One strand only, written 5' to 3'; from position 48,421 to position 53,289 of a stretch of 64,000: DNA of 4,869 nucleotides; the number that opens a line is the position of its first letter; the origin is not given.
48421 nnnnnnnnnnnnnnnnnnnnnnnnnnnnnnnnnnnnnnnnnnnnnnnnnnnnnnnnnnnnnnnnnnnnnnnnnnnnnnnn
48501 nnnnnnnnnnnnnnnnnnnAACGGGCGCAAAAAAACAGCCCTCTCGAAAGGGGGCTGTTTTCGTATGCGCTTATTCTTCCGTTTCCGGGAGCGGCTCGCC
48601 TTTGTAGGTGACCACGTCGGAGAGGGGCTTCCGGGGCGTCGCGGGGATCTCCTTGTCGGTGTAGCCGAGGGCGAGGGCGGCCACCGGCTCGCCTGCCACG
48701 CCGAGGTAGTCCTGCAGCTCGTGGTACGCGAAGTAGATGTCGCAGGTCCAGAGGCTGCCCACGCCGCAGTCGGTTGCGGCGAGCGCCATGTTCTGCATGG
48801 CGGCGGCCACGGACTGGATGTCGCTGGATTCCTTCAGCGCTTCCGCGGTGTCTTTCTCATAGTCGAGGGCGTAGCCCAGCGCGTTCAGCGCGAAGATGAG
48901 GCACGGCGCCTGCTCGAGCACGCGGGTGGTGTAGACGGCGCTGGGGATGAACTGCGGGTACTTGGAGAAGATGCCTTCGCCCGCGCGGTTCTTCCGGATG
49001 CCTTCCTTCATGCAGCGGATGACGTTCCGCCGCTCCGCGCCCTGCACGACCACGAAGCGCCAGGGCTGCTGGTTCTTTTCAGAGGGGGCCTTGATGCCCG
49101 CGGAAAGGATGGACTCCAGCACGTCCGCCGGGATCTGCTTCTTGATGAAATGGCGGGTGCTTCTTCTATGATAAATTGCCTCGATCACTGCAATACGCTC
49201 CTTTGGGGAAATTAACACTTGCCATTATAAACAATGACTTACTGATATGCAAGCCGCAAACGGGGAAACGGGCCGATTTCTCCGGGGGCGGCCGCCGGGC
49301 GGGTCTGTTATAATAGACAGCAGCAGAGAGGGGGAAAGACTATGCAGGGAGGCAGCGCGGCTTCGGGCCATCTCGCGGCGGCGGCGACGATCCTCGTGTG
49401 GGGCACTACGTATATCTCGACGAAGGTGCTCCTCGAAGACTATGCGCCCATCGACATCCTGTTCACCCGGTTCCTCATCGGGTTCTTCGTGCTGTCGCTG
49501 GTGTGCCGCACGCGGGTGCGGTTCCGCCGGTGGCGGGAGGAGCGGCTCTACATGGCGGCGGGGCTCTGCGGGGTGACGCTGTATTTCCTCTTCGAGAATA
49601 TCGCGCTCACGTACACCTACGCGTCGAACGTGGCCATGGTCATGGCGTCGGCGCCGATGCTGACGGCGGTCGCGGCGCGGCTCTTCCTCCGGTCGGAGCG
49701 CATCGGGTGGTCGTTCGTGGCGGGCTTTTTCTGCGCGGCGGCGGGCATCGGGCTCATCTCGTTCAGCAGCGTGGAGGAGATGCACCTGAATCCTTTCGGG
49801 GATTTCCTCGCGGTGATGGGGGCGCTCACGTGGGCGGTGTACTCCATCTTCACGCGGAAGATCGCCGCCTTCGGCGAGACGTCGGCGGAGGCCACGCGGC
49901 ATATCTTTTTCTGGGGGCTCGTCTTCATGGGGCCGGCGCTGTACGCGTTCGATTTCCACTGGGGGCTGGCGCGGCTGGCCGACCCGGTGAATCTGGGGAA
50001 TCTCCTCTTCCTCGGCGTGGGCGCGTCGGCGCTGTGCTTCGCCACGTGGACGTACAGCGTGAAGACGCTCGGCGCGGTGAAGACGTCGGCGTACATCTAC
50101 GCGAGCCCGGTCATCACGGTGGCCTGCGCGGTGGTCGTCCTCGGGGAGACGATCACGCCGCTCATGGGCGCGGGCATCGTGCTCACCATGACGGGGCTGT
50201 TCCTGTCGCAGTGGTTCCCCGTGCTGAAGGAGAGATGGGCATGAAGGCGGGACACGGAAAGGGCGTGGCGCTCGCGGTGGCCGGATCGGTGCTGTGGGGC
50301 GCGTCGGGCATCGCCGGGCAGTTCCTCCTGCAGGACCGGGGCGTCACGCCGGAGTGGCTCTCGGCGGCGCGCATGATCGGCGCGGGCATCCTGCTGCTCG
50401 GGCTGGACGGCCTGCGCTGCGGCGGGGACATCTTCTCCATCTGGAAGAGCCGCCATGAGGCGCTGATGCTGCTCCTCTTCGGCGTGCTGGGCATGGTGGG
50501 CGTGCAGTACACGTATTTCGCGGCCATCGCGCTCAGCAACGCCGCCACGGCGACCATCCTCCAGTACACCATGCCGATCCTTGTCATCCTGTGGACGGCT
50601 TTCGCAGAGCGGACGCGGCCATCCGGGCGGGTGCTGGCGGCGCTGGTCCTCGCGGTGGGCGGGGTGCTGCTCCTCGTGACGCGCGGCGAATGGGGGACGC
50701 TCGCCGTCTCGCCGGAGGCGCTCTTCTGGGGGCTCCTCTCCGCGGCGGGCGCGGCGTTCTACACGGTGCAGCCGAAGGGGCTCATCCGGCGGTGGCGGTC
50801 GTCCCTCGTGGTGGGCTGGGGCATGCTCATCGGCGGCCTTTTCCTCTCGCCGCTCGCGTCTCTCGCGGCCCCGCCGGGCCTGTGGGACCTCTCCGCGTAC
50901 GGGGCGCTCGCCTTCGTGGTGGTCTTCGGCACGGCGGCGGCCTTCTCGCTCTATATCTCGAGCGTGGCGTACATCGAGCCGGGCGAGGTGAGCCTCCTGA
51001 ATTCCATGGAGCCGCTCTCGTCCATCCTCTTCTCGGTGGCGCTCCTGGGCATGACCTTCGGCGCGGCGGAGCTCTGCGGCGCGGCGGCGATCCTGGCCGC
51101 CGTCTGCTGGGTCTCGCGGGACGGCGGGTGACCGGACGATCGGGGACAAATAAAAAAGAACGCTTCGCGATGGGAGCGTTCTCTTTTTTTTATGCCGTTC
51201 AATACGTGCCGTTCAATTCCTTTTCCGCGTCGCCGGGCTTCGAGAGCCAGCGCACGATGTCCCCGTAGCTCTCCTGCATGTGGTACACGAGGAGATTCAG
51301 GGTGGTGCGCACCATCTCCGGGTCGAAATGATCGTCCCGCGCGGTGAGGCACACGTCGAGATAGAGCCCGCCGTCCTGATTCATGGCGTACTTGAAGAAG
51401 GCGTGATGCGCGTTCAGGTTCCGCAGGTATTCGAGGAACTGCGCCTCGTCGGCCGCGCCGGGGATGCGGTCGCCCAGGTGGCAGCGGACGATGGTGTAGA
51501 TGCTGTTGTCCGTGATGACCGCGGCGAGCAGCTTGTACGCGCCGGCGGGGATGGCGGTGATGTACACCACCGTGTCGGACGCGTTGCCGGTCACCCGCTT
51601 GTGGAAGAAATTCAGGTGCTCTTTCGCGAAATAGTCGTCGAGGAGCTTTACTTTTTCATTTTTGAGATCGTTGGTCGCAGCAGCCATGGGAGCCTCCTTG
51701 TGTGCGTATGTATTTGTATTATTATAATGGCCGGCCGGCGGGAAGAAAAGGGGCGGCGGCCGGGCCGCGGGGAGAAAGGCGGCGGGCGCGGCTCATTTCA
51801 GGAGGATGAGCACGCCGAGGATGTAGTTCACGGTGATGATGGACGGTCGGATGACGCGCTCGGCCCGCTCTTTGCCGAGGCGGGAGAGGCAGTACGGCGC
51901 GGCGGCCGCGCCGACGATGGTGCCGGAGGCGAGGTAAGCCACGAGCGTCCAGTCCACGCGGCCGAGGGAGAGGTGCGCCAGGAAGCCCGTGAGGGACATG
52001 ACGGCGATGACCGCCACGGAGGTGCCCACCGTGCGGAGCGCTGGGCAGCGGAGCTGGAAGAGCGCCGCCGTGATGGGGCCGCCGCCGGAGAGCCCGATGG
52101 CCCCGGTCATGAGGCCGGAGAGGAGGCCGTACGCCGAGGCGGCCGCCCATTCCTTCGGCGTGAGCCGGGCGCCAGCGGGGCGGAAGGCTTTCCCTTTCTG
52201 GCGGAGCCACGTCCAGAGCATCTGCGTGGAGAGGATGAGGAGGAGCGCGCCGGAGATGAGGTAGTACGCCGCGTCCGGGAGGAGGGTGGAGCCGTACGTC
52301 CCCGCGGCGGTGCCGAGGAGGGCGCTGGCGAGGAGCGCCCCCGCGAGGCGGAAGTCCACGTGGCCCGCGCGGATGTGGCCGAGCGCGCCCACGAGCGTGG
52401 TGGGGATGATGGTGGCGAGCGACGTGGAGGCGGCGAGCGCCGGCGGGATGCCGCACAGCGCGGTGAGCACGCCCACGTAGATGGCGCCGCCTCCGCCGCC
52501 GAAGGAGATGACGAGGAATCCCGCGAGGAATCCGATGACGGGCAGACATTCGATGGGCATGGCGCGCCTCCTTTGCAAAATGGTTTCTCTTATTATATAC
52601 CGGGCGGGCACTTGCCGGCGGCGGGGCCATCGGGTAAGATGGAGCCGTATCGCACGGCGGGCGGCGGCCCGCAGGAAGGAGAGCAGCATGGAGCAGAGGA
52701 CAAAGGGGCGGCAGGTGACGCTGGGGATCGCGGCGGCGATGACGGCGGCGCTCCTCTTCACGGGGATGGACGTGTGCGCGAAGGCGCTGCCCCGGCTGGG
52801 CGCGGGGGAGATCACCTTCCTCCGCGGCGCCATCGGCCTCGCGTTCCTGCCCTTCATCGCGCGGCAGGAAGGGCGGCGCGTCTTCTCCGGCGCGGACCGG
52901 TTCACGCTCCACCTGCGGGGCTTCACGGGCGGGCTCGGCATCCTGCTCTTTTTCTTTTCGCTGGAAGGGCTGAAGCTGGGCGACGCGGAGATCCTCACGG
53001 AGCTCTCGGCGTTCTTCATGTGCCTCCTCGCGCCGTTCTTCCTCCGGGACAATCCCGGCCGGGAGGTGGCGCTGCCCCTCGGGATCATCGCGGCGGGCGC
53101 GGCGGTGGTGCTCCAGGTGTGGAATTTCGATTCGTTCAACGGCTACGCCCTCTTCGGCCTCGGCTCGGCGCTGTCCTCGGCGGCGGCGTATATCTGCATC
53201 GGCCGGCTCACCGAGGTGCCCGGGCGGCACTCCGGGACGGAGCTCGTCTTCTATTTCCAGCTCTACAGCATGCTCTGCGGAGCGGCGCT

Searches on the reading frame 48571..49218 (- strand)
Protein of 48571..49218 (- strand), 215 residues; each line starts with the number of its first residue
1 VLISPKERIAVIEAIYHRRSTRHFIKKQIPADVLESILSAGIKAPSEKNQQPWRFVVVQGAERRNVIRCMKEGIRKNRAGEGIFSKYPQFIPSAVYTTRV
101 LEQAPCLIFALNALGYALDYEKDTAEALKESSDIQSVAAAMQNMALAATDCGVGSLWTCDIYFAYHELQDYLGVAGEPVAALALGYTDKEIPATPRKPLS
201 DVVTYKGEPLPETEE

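Call 56: search_protein_families(library=pfam, max_evalue=0.000001, proteins=[window:48571-49218:-])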
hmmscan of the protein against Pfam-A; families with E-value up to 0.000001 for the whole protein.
window:48571-49218:- (215 aa): 2 families
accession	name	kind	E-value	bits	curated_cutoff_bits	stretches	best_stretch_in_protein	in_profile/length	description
PF00881.29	Nitroreductase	-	1.4e-31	110.3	23.5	1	15-186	1-167/167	Nitroreductase family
PF14512.11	TM1586_NiRdase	-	4.4e-12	46.5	27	0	141-212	88-158/215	Putative TM nitroreductase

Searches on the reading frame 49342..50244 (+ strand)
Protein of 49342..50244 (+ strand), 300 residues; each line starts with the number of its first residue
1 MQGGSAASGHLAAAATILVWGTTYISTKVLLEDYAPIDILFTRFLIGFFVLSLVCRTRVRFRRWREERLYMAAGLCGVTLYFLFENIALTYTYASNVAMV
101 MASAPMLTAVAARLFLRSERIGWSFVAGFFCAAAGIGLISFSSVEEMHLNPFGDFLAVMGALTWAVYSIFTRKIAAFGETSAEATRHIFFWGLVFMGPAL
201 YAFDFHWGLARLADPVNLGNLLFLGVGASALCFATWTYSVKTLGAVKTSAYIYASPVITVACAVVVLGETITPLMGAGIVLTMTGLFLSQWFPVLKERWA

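Call 56: search_protein_families(library=pfam, max_evalue=0.000001, proteins=[window:49342-50244:+])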
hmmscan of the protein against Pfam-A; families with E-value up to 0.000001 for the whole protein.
window:49342-50244:+ (300 aa): 2 families
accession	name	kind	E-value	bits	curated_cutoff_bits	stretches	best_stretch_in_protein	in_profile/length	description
PF00892.27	EamA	-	1.2e-39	136.1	28.2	2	8-140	2-134/135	EamA-like transporter family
PF03151.22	TPT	-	9.9e-07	28.8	30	0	72-288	70-289/291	Triose-phosphate Transporter family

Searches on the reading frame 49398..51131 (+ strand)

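Call 54: search_protein_families(library=pfam, max_evalue=0.00001, proteins=[window:49398-51131:+])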
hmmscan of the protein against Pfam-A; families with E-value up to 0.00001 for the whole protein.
window:49398-51131:+ (577 aa): 1 family
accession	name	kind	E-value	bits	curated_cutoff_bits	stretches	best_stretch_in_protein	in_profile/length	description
PF00892.27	EamA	-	7.4e-39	133.6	28.2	2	442-573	4-134/135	EamA-like transporter family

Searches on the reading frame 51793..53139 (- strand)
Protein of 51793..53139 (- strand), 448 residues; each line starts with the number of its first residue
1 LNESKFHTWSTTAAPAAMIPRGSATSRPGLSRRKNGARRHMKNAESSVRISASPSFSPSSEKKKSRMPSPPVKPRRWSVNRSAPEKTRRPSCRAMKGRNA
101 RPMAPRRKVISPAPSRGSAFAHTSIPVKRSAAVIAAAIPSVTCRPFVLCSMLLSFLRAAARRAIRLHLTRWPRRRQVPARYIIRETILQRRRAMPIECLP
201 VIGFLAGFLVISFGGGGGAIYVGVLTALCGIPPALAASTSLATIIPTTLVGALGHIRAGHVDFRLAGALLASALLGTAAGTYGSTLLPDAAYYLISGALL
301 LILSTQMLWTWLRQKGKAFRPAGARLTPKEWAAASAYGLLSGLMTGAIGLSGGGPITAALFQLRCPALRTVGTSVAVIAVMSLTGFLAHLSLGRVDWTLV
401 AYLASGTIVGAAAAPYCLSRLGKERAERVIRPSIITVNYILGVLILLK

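Call 56: search_protein_families(library=pfam, max_evalue=0.000001, proteins=[window:51793-53139:-])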
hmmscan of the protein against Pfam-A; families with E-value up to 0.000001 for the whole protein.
window:51793-53139:- (448 aa): 1 family
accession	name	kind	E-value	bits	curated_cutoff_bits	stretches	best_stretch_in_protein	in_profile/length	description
PF01925.25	TauE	-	2.2e-37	129.5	32.6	1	201-437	3-229/237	Sulfite exporter TauE/SafE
